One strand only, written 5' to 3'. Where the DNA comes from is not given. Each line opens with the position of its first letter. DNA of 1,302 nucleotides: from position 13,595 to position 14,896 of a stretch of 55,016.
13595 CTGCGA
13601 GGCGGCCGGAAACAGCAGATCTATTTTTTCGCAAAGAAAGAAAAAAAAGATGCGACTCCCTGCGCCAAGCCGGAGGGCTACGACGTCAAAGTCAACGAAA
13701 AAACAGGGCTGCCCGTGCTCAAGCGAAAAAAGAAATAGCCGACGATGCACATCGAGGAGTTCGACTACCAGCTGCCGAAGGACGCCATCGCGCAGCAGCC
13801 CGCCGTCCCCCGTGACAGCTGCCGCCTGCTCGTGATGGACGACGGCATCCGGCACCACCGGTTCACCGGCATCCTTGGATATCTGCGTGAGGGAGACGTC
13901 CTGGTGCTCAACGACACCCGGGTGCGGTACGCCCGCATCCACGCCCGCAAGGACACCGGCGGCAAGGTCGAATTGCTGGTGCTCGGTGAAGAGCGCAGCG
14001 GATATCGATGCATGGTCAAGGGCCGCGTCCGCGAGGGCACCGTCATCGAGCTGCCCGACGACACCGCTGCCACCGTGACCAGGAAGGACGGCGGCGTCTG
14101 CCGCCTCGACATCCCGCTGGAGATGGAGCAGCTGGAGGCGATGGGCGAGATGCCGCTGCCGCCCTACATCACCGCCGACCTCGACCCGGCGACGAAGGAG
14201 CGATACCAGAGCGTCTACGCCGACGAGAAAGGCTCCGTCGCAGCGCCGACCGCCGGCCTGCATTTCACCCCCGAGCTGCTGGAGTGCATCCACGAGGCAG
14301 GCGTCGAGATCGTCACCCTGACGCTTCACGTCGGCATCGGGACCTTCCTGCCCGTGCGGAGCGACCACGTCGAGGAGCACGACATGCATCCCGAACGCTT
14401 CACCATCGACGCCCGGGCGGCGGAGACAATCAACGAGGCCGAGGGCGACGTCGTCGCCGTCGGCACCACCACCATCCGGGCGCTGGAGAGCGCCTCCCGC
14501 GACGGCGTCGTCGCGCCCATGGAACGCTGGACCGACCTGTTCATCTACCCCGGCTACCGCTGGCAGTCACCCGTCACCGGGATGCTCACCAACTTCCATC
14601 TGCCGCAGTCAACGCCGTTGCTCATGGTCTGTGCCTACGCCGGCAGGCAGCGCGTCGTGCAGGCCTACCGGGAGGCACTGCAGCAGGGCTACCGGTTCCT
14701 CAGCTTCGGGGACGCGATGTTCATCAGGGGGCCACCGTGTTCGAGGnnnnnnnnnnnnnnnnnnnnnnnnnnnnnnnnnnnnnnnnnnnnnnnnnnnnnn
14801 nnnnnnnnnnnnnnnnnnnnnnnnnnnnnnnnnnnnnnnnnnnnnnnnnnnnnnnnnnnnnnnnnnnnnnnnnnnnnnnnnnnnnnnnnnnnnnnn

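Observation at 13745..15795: Bacterial-type queuosine insertion genes (queA plus tgt) in an archaeal genome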

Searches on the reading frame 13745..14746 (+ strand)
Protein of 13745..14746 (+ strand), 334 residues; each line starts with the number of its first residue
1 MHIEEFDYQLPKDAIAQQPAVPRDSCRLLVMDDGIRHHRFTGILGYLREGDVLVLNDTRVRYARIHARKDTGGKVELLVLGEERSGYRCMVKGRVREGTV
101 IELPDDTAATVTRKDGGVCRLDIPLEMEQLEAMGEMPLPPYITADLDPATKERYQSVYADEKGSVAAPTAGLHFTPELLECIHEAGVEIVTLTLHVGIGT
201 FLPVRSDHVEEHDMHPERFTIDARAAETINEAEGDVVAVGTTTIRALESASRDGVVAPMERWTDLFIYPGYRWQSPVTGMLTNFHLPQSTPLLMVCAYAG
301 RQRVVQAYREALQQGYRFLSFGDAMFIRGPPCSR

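Call 5: search_protein_families(library=pfam, proteins=[window:13745-14746:+])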
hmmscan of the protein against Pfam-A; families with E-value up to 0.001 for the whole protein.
window:13745-14746:+ (334 aa): 1 family
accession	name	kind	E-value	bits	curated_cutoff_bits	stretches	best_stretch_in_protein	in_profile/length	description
PF02547.20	Queuosine_synth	-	1.6e-114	382.8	25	1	4-327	2-322/322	Queuosine biosynthesis protein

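Call 6: search_protein_families(library=ncbifam, proteins=[window:13745-14746:+])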
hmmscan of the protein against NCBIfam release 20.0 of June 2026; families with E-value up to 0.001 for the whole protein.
window:13745-14746:+ (334 aa): 3 families
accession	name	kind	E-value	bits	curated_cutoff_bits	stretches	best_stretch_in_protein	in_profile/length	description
NF001140.0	PRK00147.1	equivalog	6.9e-116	386.9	324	1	1-328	1-343/346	tRNA preQ1(34) S-adenosylmethionine ribosyltransferase-isomerase QueA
TIGR00113.1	queA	equivalog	1.5e-102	343.1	267.45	1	1-327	2-344/345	tRNA preQ1(34) S-adenosylmethionine ribosyltransferase-isomerase QueA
NF002398.0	PRK01424.1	equivalog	1.9e-68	231.3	588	2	150-326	183-361/366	tRNA preQ1(34) S-adenosylmethionine ribosyltransferase-isomerase QueA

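Call 16: find_homologous_proteins(query=window:13745-14746:+)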
Query window:13745-14746:+ (334 aa): 8000 proteins with E <= 0.001 among 8000 candidates; the best 120 are listed.
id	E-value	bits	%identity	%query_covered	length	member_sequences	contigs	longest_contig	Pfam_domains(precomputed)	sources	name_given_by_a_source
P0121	3.4e-225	764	100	100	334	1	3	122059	PF02547.21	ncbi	-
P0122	1.2e-192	657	87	100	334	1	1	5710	PF02547.21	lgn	-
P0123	5.5e-184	629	81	100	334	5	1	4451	PF02547.21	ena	-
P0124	7.7e-182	622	82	100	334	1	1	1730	PF02547.21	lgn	-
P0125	2.1e-176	604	79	100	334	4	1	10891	PF02547.21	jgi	jgi:S-adenosylmethionine:tRNA ribosyltransferase-isomerase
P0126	6.6e-175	599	78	100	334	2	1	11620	PF02547.21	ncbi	-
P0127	1.7e-174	598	80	100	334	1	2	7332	PF02547.21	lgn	-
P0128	2.8e-170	584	76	100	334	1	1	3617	PF02547.21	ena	-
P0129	1.1e-127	444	60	98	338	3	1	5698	PF02547.21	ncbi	ncbi:MAG: tRNA preQ1(34) S-adenosylmethionine ribosyltransferase-isomerase QueA [Thermoplasmatota ar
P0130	3.5e-127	442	61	98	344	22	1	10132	PF02547.21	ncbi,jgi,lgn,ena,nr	ncbi:MAG: tRNA preQ1(34) S-adenosylmethionine ribosyltransferase-isomerase QueA [Thermoplasmata arch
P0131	6.2e-127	441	60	98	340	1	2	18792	PF02547.21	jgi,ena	-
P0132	6.9e-127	441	59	98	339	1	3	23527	PF02547.21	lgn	-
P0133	3.0e-126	439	60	99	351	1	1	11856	PF02547.21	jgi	-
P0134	4.7e-126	438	58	99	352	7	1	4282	PF02547.21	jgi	-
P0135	3.6e-125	436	60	98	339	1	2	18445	PF02547.21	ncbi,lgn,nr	ncbi:MAG: tRNA preQ1(34) S-adenosylmethionine ribosyltransferase-isomerase QueA [Candidatus Thermopl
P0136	2.1e-124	433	58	98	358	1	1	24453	PF02547.21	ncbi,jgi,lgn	-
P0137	2.3e-124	433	57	98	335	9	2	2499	PF02547.21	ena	-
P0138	2.5e-124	433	58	98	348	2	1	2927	PF02547.21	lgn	-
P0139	2.7e-123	429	58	98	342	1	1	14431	PF02547.21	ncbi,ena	-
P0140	3.3e-123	429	57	98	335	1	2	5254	PF02547.21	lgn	-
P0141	2.2e-121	423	56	98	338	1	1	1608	PF02547.21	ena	-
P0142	3.6e-121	422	57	98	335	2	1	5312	PF02547.21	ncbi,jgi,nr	ncbi:MAG: tRNA preQ1(34) S-adenosylmethionine ribosyltransferase-isomerase QueA [Thermoplasmata arch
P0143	9.4e-121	421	57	98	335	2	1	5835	PF02547.21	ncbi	-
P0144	7.4e-119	415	58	96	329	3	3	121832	PF02547.21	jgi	-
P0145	1.2e-118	414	56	98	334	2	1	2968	PF02547.21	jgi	-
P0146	4.4e-117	409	53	99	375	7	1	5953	PF02547.21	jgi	-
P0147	7.2e-116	405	55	98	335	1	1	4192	PF02547.21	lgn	-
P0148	1.4e-108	381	56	91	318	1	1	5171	PF02547.21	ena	-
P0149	5.3e-106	373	52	98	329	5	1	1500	PF02547.21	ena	-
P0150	5.0e-100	353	54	99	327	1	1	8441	PF02547.21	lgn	-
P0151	2.0e-99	351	51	98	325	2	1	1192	PF02547.21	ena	-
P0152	7.9e-99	349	50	96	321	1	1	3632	PF02547.21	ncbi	-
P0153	1.1e-98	348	49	97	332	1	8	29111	PF02547.21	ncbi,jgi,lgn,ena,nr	ncbi:MAG: tRNA preQ1(34) S-adenosylmethionine ribosyltransferase-isomerase QueA [Thermoplasmata arch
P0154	1.9e-98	348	51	97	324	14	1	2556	PF02547.21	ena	-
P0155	3.9e-96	340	51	98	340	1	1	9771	PF02547.21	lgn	-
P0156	5.9e-96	340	50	98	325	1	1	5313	PF02547.21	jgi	jgi:S-adenosylmethionine:tRNA ribosyltransferase-isomerase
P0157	7.6e-94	333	49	98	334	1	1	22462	PF02547.21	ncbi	ncbi:MAG: tRNA preQ1(34) S-adenosylmethionine ribosyltransferase-isomerase QueA [Candidatus Hydrothe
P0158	9.1e-93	329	47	100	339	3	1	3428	PF02547.21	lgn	-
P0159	4.1e-92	327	51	98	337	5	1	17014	PF02547.21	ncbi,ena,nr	ncbi:tRNA preQ1(34) S-adenosylmethionine ribosyltransferase-isomerase QueA [Candidatus Calescamantes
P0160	1.1e-91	326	50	98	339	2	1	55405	PF02547.21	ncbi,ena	-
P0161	3.0e-91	324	48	98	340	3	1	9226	PF02547.21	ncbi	-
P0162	5.2e-91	323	50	98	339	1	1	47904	PF02547.21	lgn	-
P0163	8.3e-91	323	47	98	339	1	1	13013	PF02547.21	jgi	jgi:S-adenosylmethionine:tRNA ribosyltransferase-isomerase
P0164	8.6e-91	323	51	97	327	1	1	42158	PF02547.21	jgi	jgi:S-adenosylmethionine:tRNA ribosyltransferase-isomerase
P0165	9.5e-91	322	50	98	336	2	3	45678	PF02547.21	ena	-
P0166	1.0e-90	322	45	97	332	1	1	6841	PF02547.21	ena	-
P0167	2.2e-90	321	49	98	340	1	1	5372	PF02547.21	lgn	-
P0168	4.4e-90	320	51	98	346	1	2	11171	PF02547.21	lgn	-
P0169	5.3e-90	320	51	98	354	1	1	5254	PF02547.21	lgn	-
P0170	6.1e-90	320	49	98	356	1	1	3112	PF02547.21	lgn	-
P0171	7.4e-90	319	48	98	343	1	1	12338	PF02547.21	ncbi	-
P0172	7.8e-90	319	50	98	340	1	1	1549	PF02547.21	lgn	-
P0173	8.7e-90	319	50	97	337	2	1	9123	PF02547.21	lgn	-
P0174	1.1e-89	319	50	98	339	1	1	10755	PF02547.21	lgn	-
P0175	1.2e-89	319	48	98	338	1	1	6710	PF02547.21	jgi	-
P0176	1.3e-89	319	51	98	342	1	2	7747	PF02547.21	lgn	-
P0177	1.9e-89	318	51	98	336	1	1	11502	PF02547.21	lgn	-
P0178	2.1e-89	318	48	98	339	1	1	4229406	PF02547.21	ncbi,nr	ncbi:MAG: tRNA preQ1(34) S-adenosylmethionine ribosyltransferase-isomerase QueA [Thermoplasmata arch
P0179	2.2e-89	318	48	98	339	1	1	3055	PF02547.21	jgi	jgi:S-adenosylmethionine:tRNA ribosyltransferase-isomerase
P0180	2.4e-89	318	49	98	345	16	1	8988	PF02547.21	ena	-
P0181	2.4e-89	318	48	98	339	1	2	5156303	PF02547.21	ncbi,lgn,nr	ncbi:MAG: tRNA preQ1(34) S-adenosylmethionine ribosyltransferase-isomerase QueA [Thermoplasmata arch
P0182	2.6e-89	318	52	98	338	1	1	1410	PF02547.21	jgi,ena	-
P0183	2.6e-89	318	50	98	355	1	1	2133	PF02547.21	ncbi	ncbi:MAG: tRNA preQ1(34) S-adenosylmethionine ribosyltransferase-isomerase QueA [Candidatus Hydrothe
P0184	2.8e-89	318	51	98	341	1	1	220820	PF02547.21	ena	-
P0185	3.0e-89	317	50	98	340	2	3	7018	PF02547.21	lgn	-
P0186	4.5e-89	317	50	97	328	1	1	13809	PF02547.21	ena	-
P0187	5.4e-89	317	49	98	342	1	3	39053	PF02547.21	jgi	jgi:S-adenosylmethionine:tRNA ribosyltransferase-isomerase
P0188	5.8e-89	317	48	98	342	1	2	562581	PF02547.21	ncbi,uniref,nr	ncbi:tRNA preQ1(34) S-adenosylmethionine ribosyltransferase-isomerase QueA [Aquibacillus koreensis]|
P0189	7.2e-89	316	51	98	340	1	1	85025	PF02547.21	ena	-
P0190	8.3e-89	316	51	98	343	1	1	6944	PF02547.21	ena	-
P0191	1.0e-88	316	51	98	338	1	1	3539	PF02547.21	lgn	-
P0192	1.1e-88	316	49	98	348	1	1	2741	PF02547.21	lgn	-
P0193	1.1e-88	316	49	98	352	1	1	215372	PF02547.21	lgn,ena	-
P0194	1.2e-88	315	49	98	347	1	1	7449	PF02547.21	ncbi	-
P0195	1.5e-88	315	49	98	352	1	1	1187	PF02547.21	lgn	-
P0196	1.6e-88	315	51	98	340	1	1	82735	PF02547.21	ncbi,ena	ncbi:MAG TPA: tRNA preQ1(34) S-adenosylmethionine ribosyltransferase-isomerase QueA [Limnochordales 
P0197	1.7e-88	315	50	98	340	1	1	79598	PF02547.21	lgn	-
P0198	2.3e-88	315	51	98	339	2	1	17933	PF02547.21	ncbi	-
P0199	2.3e-88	315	50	98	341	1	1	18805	PF02547.21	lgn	-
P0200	2.5e-88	314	50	98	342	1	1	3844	PF02547.21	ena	-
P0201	2.7e-88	314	49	98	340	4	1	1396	PF02547.21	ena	-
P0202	2.8e-88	314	46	98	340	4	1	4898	PF02547.21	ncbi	-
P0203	2.9e-88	314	51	98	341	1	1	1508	PF02547.21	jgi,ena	-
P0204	2.9e-88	314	46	98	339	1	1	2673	PF02547.21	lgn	-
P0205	4.2e-88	314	50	98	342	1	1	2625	PF02547.21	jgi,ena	-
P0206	4.8e-88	314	50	98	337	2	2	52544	PF02547.21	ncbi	ncbi:MAG: tRNA preQ1(34) S-adenosylmethionine ribosyltransferase-isomerase QueA [Armatimonadota bact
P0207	5.3e-88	313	50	98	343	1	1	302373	PF02547.21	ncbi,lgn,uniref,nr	ncbi:S-adenosylmethionine--tRNA ribosyltransferase-isomerase [Marininema mesophilum]|uniref:S-adenos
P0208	5.5e-88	313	49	98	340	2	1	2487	PF02547.21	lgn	-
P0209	7.0e-88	313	48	99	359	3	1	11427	PF02547.21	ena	-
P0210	8.0e-88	313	47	98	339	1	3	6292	PF02547.21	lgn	-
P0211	8.4e-88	313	52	98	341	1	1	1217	PF02547.21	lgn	-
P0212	1.3e-87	312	46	97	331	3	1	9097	PF02547.21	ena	-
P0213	1.3e-87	312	50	98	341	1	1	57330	PF02547.21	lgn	-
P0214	1.5e-87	312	49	98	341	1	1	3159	PF02547.21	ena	-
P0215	1.6e-87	312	52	98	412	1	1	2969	PF02547.21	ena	-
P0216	1.7e-87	312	50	98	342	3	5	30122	PF02547.21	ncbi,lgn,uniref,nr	ncbi:tRNA preQ1(34) S-adenosylmethionine ribosyltransferase-isomerase QueA [Anoxybacillus sp. J5B_20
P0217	1.7e-87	312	49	98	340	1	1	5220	PF02547.21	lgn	-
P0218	1.7e-87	312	51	98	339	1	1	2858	PF02547.21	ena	-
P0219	1.8e-87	312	49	98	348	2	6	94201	PF02547.21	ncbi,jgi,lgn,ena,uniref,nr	ncbi:tRNA preQ1(34) S-adenosylmethionine ribosyltransferase-isomerase QueA [Caenibacillus caldisapon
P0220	1.8e-87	312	51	98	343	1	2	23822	PF02547.21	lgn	-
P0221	2.0e-87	311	49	98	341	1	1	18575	PF02547.21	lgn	-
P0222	2.2e-87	311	51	98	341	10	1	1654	PF02547.21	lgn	-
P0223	2.4e-87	311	50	98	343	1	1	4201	PF02547.21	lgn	-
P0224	2.7e-87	311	50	98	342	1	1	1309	PF02547.21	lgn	-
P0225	2.9e-87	311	50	98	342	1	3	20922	PF02547.21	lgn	-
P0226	3.1e-87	311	50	98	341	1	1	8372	PF02547.21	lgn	-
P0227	3.4e-87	311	50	98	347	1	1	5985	PF02547.21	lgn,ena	-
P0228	3.7e-87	311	47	98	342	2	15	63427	PF02547.21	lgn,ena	-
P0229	3.7e-87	311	47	99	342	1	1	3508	PF02547.21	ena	-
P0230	3.8e-87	311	46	98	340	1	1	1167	PF02547.21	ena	-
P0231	4.1e-87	310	50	98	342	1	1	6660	PF02547.21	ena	-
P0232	4.3e-87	310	50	98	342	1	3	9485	PF02547.21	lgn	-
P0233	4.5e-87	310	49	98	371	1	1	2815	PF02547.21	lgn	-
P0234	4.5e-87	310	49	98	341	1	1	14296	PF02547.21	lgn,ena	-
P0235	4.6e-87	310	49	98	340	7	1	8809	PF02547.21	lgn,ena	-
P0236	5.0e-87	310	48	98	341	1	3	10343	PF02547.21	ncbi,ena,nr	ncbi:MAG: tRNA preQ1(34) S-adenosylmethionine ribosyltransferase-isomerase QueA [Veillonella sp.]|nr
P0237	5.0e-87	310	49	98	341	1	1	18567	PF02547.21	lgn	-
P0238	5.6e-87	310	47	98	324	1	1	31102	PF02547.21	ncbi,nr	ncbi:MAG: tRNA preQ1(34) S-adenosylmethionine ribosyltransferase-isomerase QueA [Candidatus Aenigmar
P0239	5.8e-87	310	49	98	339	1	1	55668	PF02547.21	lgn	-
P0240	5.9e-87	310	50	98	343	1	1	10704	PF02547.21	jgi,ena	-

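Call 17: find_encoding_contigs(protein=P0121, flank=10000, max_places=4)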
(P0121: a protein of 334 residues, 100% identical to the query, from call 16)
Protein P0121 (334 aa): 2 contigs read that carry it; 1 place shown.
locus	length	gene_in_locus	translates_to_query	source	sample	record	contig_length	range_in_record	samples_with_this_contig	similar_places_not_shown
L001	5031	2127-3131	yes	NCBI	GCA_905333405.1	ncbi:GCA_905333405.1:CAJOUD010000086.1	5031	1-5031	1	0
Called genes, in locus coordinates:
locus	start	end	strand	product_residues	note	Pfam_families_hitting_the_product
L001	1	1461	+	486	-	?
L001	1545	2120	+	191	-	-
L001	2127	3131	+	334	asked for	PF02547:Queuosine_synth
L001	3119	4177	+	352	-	PF01702:TGT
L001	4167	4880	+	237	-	PF00215:OMPdecase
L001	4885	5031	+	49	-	?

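Call 28: search_solved_structures(query=window:13745-14746:+, show_alignments=2, max_evalue=1e-10)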
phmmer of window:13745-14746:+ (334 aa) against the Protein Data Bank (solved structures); distinct sequences matched with E-value up to 1e-10: 3.
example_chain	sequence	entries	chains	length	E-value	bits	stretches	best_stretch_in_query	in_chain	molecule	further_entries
1yy3_A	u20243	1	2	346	1.5e-83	283.9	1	3-327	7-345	S-adenosylmethionine:tRNA ribosyltransferase-isomerase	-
1vky_A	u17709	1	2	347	2.6e-82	279.8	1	1-327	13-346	S-adenosylmethionine:tRNA ribosyltransferase-isomerase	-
1wdi_A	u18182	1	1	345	2.3e-79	270.1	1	3-327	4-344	hypothetical protein TT0907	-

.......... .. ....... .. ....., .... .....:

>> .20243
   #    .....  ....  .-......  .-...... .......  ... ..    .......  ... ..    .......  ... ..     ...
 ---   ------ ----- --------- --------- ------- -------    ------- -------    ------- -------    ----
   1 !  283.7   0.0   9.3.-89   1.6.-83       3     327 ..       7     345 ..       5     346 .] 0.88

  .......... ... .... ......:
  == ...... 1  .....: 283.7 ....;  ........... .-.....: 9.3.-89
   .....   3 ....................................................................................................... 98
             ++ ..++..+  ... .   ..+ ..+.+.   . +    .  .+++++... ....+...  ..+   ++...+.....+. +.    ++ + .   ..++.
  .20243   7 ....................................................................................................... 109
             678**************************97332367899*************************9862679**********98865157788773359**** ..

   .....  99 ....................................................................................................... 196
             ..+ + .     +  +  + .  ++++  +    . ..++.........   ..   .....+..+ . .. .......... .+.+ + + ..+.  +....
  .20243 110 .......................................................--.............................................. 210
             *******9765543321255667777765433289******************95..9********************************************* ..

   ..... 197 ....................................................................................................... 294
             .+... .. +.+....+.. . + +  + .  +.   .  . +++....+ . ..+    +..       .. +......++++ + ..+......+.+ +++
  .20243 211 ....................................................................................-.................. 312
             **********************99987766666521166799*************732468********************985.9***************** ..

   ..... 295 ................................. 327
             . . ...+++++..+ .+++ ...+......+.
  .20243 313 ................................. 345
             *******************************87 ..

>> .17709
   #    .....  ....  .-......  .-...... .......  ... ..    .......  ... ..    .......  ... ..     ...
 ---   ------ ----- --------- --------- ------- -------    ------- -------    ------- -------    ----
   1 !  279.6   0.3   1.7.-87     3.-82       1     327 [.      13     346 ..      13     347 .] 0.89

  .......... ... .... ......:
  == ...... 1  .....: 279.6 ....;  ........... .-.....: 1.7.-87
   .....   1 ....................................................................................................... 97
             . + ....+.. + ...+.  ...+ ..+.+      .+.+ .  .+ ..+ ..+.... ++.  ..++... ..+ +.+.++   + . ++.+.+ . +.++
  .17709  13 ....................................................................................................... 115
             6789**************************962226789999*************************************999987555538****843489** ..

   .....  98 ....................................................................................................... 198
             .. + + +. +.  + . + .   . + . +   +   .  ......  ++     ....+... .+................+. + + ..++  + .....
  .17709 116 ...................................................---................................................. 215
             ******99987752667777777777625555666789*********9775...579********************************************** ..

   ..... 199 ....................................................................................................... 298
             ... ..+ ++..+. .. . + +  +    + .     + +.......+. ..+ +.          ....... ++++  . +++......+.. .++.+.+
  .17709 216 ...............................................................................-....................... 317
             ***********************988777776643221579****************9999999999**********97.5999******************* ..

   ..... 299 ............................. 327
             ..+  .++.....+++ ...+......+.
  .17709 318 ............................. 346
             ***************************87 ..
